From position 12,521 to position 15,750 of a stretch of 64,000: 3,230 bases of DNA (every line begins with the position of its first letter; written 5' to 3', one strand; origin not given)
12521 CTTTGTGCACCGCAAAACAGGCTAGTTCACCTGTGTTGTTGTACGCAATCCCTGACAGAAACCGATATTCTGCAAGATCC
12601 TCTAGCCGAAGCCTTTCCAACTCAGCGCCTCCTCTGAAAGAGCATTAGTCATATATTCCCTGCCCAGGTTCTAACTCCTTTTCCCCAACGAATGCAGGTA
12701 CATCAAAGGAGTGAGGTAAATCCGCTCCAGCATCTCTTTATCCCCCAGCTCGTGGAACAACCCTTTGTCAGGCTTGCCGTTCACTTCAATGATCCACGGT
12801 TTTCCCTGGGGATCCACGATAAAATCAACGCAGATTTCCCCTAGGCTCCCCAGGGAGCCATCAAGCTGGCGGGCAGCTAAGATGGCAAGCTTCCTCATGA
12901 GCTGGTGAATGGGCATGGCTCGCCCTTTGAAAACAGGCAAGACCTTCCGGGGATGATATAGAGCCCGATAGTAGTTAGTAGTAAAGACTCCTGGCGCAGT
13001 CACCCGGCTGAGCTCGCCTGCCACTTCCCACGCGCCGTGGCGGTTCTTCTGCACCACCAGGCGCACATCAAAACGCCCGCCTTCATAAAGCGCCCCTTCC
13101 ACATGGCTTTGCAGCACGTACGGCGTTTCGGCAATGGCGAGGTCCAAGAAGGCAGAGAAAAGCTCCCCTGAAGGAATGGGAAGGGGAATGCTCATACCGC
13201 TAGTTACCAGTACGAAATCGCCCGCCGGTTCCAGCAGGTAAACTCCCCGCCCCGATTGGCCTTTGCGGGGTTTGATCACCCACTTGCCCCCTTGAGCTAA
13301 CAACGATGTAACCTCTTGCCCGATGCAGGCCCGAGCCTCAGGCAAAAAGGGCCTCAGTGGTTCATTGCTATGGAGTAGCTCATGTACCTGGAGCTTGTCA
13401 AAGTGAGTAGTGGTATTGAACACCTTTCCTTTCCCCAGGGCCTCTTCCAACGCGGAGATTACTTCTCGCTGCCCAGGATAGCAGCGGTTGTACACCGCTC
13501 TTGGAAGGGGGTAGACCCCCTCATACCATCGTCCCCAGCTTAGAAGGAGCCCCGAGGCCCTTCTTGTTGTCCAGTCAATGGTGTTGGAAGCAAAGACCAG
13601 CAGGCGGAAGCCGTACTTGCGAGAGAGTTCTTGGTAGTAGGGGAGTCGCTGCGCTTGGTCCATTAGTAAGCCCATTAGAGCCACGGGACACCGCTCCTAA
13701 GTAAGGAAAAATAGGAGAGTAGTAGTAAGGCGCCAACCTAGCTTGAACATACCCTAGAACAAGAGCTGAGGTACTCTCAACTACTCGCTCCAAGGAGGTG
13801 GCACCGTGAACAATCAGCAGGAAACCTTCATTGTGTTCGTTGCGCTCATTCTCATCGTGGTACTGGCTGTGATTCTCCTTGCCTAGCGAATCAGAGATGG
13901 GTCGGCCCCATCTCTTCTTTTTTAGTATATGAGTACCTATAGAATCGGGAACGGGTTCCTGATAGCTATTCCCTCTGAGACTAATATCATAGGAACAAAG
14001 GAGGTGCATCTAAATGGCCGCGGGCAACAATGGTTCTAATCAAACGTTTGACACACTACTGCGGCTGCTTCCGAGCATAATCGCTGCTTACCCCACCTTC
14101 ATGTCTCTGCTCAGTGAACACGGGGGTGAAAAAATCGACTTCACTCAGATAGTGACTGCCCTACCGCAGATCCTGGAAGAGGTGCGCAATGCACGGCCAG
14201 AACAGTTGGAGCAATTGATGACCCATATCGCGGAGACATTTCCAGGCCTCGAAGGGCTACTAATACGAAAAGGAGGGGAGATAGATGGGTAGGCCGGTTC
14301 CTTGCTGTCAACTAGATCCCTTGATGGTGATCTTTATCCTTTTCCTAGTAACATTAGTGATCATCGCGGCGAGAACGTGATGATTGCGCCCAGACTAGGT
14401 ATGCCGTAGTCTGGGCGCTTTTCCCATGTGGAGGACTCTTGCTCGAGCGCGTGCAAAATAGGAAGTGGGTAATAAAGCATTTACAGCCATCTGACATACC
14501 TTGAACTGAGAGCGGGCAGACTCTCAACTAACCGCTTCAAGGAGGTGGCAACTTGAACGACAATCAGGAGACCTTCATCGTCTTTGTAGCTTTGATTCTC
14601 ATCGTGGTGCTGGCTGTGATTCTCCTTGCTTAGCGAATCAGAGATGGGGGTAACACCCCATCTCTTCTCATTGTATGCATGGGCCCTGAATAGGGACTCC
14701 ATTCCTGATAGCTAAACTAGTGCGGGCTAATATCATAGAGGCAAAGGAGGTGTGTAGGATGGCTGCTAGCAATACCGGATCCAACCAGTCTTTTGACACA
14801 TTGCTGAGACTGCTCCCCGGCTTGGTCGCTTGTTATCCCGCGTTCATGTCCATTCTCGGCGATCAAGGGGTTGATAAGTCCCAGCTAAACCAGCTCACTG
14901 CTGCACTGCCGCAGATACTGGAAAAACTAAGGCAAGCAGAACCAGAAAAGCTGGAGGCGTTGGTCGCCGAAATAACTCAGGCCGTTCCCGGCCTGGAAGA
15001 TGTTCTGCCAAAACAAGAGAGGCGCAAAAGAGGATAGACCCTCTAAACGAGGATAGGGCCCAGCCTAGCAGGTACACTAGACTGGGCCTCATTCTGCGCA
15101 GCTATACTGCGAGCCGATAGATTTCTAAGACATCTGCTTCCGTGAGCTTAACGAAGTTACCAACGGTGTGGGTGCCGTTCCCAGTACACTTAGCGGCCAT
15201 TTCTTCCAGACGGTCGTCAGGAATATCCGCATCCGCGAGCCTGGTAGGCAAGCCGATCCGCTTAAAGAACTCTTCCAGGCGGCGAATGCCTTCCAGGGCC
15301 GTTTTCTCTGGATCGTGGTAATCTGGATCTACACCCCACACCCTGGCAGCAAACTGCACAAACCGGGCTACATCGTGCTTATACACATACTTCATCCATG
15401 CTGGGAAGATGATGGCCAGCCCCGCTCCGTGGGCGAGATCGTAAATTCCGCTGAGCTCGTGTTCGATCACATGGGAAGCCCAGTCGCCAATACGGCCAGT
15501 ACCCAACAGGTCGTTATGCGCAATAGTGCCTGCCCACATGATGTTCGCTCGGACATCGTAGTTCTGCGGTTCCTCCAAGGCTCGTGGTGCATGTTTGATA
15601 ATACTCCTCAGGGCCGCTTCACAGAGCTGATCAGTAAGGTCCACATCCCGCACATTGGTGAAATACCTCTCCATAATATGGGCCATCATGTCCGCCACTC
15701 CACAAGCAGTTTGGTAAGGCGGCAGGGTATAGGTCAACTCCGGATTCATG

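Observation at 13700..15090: Unannotated tandem duplication: 26-aa hydrophobic micro-ORF + terminator + promoter + 92-aa helical protein, twice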

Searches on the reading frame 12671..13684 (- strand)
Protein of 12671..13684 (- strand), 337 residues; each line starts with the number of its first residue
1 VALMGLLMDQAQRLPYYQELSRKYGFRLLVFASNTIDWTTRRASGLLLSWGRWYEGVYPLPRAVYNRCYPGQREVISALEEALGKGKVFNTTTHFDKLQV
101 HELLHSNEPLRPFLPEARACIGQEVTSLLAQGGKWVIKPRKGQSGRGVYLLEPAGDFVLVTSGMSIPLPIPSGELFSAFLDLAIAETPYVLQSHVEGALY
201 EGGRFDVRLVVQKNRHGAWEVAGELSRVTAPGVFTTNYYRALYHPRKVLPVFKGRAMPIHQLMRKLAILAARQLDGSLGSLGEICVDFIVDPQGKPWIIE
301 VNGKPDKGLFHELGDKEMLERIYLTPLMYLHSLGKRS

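Call 5: search_protein_families(library=pfam, proteins=[window:12671-13684:-], max_evalue=1)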
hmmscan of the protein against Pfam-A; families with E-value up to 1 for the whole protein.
window:12671-13684:- (337 aa): 5 families
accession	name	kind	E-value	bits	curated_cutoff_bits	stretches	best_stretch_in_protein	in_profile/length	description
PF14398.11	ATPgrasp_YheCD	-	5.5e-46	157.3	26.8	1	87-333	3-255/255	YheC/D like ATP-grasp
PF03133.20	TTL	-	2.1e-05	24.3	20.1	1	285-306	239-260/292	Tubulin-tyrosine ligase family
PF02655.19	ATP-grasp_3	-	6.7e-05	23.5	23.2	1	250-304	102-156/160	ATP-grasp domain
PF14397.11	ATPgrasp_ST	-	0.00023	20.9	31.4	1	271-309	222-260/278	Sugar-transfer associated ATP-grasp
PF13535.11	ATP-grasp_4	-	0.29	11.2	27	0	283-326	65-102/160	ATP-grasp domain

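Call 6: search_protein_families(library=ncbifam, proteins=[window:12671-13684:-], max_evalue=1)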
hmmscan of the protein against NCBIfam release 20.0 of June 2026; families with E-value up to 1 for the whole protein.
window:12671-13684:- (337 aa): 3 families
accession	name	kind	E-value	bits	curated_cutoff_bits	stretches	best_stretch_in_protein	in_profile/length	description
TIGR02291.1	rimK_rel_E_lig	hypoth_equivalog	0.12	11.3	314.2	0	265-306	232-271/317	alpha-L-glutamate ligase-like protein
TIGR01205.1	D_ala_D_alaTIGR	subfamily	0.22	10.4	245.65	1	277-305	259-287/318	D-alanine--D-alanine ligase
NF053643.1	Ddl_archaea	equivalog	0.26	10.2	500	0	266-306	232-273/367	putative pseudomurein biosynthesis ATP-grasp protein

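Call 87: search_protein_families(library=padloc, proteins=[window:12671-13684:-], max_evalue=0.1)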
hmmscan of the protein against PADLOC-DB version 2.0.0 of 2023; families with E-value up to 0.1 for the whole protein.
window:12671-13684:- (337 aa): 0 families

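Call 88: search_protein_families(library=phrogs, proteins=[window:12671-13684:-], max_evalue=0.1)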
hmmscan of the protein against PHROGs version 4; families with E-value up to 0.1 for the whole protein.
window:12671-13684:- (337 aa): 0 families

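Call 90: find_homologous_proteins(query=window:12671-13684:-, max_evalue=1e-30)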
Query window:12671-13684:- (337 aa): 26 proteins with E <= 1e-30 among 3420 candidates.
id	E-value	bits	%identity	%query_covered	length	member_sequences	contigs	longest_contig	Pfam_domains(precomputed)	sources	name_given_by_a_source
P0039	5.8e-226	767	99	100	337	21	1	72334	PF14398.12,PF03133.21,PF02655.20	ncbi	-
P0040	1.5e-132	460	62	99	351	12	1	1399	PF14398.12,PF03133.21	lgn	-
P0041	6.8e-132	458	64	99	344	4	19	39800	PF14397.12,PF14398.12,PF03133.21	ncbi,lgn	-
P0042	2.0e-125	436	60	99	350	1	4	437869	PF14398.12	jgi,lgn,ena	-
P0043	9.9e-125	434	58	99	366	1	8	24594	PF14397.12,PF14398.12,PF02655.20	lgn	-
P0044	1.2e-116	408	53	100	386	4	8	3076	PF14398.12,PF03133.21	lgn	-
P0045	3.7e-107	376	53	99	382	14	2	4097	PF14398.12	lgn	-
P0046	4.2e-72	261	40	96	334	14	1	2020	PF14397.12,PF14398.12,PF02655.20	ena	-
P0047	4.3e-72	261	41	96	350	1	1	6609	PF14397.12,PF14398.12,PF03133.21,PF02655.20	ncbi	-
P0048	4.6e-72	261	42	98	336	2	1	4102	PF14398.12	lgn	-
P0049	1.6e-71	259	40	98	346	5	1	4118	PF14397.12,PF14398.12,PF03133.21,PF02655.20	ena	-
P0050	2.8e-71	258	42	98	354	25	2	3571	PF14397.12,PF14398.12,PF03133.21,PF02655.20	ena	-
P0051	1.9e-70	256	41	97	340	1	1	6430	PF14397.12,PF14398.12,PF03133.21,PF02655.20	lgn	-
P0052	2.0e-66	242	40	98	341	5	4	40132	PF14398.12,PF03133.21,PF02655.20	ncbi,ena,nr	ncbi:MAG: ATP-grasp domain-containing protein [Firmicutes bacterium]|nr:ATP-grasp domain-containing 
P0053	1.3e-64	236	41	99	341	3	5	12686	PF14398.12,PF02655.20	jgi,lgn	jgi:hypothetical protein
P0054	4.2e-51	192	34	98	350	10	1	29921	PF14398.12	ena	-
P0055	2.1e-50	190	31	98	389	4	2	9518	PF14398.12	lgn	-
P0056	2.9e-49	186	30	99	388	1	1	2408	PF14397.12,PF14398.12,PF08443.17,PF02655.20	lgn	-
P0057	8.5e-48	181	34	95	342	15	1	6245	PF14398.12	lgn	-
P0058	1.1e-47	181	33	99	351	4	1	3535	PF14398.12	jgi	jgi:hypothetical protein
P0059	6.4e-47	178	34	95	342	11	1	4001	PF14398.12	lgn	-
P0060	1.2e-45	174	31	98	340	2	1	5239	PF14398.12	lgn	-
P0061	1.3e-45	174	40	45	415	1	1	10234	PF14397.12,PF14398.12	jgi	jgi:hypothetical protein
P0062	1.5e-40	157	32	92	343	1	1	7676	PF14398.12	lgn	-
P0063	1.5e-40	157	33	85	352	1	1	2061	PF14398.12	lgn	-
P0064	6.8e-39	152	32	92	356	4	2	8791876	PF14398.12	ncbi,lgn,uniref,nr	ncbi:hypothetical protein PM3016_2279 [Paenibacillus mucilaginosus 3016]|uniref:ATP-grasp domain-con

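Call 91: find_encoding_contigs(protein=P0064, flank=3500, max_places=1)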
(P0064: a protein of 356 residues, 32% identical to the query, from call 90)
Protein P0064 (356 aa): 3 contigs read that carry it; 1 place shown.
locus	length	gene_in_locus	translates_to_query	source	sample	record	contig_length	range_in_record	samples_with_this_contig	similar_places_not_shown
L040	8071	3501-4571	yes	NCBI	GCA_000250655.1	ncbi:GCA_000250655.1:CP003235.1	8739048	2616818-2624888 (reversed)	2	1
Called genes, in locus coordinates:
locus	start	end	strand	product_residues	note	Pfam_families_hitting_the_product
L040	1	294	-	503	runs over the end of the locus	PF01547:SBP_bac_1, PF13416:SBP_bac_8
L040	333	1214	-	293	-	PF00528:BPD_transp_1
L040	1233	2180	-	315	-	PF00528:BPD_transp_1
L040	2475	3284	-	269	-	-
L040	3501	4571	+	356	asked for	PF14398:ATPgrasp_YheCD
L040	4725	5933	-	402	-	PF06779:MFS_4 (faint), PF12832:MFS_1_like, PF05977:MFS_3, PF07690:MFS_1, PF00083:Sugar_tr, PF13347:MFS_2, PF07690:MFS_1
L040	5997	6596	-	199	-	PF00440:TetR_N, PF08360:TetR_C_5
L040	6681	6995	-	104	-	PF00893:Multi_Drug_Res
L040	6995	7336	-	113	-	PF00893:Multi_Drug_Res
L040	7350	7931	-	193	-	PF00440:TetR_N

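Call 92: find_encoding_contigs(protein=P0054, flank=3500, max_places=1)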
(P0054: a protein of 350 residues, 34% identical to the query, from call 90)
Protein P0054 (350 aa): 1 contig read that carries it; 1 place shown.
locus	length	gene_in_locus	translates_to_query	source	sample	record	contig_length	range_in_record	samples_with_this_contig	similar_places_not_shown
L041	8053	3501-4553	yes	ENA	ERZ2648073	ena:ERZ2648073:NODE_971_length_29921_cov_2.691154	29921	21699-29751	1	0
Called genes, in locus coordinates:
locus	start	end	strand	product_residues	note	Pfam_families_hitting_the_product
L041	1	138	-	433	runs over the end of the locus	PF02056:Glyco_hydro_4, PF11975:Glyco_hydro_4C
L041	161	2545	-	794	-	PF14498:Glyco_hyd_65N_2, PF22124:Glyco_hydro_95_cat, PF21307:Glyco_hydro_95_C (faint)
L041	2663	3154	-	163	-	-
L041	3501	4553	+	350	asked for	PF14398:ATPgrasp_YheCD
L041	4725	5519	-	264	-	-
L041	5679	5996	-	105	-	-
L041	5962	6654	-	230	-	PF13620:CarboxypepD_reg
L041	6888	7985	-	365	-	PF00465:Fe-ADH, PF13685:Fe-ADH_2, PF25137:ADH_Fe_C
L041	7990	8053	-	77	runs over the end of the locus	?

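Call 93: find_encoding_contigs(protein=P0055, flank=3500, max_places=1)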
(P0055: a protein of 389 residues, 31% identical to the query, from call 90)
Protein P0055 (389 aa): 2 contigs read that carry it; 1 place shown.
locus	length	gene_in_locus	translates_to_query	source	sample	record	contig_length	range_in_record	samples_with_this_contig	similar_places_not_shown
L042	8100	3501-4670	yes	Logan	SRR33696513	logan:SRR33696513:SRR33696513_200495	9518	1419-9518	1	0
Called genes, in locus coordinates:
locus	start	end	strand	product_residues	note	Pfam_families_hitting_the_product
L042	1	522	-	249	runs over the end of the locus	PF00535:Glycos_transf_2, PF10111:Glyco_tranf_2_2, PF13506:Glyco_transf_21 (weak), PF13641:Glyco_tranf_2_3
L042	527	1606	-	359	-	PF13439:Glyco_transf_4, PF20706:GT4-conflict, PF00534:Glycos_transf_1, PF13692:Glyco_trans_1_4, PF13524:Glyco_trans_1_2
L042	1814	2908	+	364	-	-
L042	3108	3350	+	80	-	-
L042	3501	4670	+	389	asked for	PF14398:ATPgrasp_YheCD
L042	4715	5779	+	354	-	PF01408:GFO_IDH_MocA, PF03447:NAD_binding_3 (weak), PF22725:GFO_IDH_MocA_C3, PF02894:GFO_IDH_MocA_C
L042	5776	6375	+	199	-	PF14602:Hexapep_2 (faint), PF25084:LbH_EIF2B (weak), PF25087:GMPPB_C (weak), PF00132:Hexapep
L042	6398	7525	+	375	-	PF01041:DegT_DnrJ_EryC1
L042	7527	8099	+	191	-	?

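Call 107: list_cluster_members(proteins=[P0039, P0041, P0047, P0052, P0008, P0035, P0023, P0032])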
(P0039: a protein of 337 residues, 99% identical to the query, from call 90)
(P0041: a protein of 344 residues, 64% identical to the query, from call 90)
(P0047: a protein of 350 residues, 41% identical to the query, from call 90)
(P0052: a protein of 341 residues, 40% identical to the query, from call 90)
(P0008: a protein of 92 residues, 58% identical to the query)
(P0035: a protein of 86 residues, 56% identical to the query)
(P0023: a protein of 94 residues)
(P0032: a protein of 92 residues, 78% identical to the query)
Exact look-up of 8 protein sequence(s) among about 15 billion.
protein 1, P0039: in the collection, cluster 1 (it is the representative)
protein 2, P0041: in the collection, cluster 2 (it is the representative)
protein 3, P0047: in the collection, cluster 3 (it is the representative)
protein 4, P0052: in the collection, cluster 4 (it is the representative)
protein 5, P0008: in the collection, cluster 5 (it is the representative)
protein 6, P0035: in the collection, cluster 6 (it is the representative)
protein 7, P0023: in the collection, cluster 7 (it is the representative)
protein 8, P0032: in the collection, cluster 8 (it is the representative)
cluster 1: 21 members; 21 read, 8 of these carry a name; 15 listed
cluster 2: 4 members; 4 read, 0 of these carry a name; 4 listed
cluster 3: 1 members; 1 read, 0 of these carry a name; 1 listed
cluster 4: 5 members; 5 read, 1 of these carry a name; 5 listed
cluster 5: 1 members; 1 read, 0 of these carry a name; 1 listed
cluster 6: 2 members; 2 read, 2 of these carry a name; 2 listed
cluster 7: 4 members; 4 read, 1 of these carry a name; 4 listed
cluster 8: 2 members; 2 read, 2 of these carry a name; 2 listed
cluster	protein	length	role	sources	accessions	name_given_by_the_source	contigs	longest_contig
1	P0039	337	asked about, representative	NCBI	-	-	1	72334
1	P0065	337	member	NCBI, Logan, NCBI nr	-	-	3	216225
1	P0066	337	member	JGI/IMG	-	hypothetical protein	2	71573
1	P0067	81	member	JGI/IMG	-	-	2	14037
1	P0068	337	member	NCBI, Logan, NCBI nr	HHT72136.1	MAG TPA: hypothetical protein GX008_00290 [Firmicutes bacterium] | hypothetical protein [Bacillota bacterium]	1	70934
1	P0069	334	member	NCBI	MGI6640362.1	MAG: YheC/YheD family protein [Limnochordia bacterium]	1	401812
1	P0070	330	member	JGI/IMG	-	glutathione synthase/RimK-type ligase-like ATP-grasp enzyme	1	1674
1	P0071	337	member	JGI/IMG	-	glutathione synthase/RimK-type ligase-like ATP-grasp enzyme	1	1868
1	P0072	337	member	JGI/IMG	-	glutathione synthase/RimK-type ligase-like ATP-grasp enzyme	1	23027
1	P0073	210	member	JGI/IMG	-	glutathione synthase/RimK-type ligase-like ATP-grasp enzyme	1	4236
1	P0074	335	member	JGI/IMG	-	hypothetical protein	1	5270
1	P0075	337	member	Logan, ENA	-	-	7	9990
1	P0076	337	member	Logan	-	-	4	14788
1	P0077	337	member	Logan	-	-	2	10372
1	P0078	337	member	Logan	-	-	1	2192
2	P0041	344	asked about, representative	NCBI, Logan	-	-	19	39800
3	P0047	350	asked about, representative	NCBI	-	-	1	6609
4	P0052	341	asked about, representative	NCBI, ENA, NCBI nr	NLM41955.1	MAG: ATP-grasp domain-containing protein [Firmicutes bacterium] | ATP-grasp domain-containing protein [Bacillota bacterium]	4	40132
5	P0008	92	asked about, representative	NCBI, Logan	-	-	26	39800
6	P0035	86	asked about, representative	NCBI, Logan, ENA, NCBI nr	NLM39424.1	MAG: hypothetical protein GX205_05155 [Firmicutes bacterium] | hypothetical protein [Bacillota bacterium]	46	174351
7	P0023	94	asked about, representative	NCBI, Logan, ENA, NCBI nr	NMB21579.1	MAG: hypothetical protein GX979_11990 [Firmicutes bacterium] | hypothetical protein [Bacillota bacterium]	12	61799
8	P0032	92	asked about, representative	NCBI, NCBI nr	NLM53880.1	MAG: hypothetical protein GX195_02980 [Firmicutes bacterium] | hypothetical protein [Bacillota bacterium]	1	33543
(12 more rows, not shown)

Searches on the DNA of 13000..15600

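Call 8: search_rna_families(source=window, start=13000, end=15600, threshold=evalue, max_evalue=1)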
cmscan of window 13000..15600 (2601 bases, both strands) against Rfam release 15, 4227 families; matches with E-value up to 1: 0.
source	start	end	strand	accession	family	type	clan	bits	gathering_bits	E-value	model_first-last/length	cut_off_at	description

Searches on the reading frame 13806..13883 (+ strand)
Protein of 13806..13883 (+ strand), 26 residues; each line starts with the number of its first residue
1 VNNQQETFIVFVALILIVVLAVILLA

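Call 5: search_protein_families(library=pfam, proteins=[window:13806-13883:+], max_evalue=1)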
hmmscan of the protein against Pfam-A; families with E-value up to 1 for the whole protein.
seq(26 aa): 1 family
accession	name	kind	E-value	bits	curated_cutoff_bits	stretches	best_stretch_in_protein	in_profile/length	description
PF09889.16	DUF2116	-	0.73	10.3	26.8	1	6-24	38-56/59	Probable treble clef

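Call 6: search_protein_families(library=ncbifam, proteins=[window:13806-13883:+], max_evalue=1)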
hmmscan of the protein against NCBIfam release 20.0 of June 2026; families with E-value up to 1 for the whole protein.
seq(26 aa): 0 families

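Call 56: find_related_loci(query=A7, collection=metagenome_contigs, flank=4000)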
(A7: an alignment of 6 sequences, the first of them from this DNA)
Query A7 (26 aa) in metagenome_contigs; peptide patterns used: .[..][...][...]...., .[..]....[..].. (x = any residue, [..] = any of these).
591 stretches matched a pattern; 19 encode a relative of the query (tblastn E <= 1e-3); 19 distinct loci.
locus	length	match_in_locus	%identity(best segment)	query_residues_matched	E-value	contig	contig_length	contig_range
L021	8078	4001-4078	85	1-26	5e-11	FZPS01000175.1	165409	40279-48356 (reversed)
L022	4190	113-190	96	1-26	6e-11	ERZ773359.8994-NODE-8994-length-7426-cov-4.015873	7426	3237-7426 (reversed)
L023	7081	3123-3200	96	1-26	6e-11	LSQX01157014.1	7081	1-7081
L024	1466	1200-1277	96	1-26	6e-11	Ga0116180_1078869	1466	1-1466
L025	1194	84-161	96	1-26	2e-10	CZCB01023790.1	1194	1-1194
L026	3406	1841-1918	92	1-26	4e-10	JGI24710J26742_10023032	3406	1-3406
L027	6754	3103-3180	92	1-26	4e-10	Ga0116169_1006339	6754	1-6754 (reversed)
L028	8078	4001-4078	92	1-26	4e-10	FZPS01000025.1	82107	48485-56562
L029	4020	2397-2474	88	1-26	4e-10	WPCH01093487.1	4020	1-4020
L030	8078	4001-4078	92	1-26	5e-10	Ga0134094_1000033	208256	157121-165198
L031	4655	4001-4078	92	1-26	5e-10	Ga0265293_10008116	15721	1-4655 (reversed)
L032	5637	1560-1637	88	1-26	7e-10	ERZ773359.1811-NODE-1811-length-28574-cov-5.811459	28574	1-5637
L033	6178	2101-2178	88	1-26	8e-10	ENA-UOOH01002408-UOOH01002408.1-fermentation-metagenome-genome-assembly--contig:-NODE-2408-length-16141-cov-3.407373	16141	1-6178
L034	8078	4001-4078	85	1-26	1e-9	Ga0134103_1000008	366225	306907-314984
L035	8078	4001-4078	88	1-26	3e-9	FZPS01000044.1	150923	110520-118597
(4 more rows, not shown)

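Call 87: search_protein_families(library=padloc, proteins=[window:13806-13883:+], max_evalue=0.1)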
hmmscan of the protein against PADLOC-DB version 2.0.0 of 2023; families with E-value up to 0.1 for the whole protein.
seq(26 aa): 0 families

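Call 88: search_protein_families(library=phrogs, proteins=[window:13806-13883:+], max_evalue=0.1)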
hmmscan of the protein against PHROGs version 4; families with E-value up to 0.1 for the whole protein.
seq(26 aa): 0 families

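Call 103: search_solved_structures(query=window:13806-13883:+, max_evalue=10)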
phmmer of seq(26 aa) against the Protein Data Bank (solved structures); distinct sequences matched with E-value up to 10: 0.
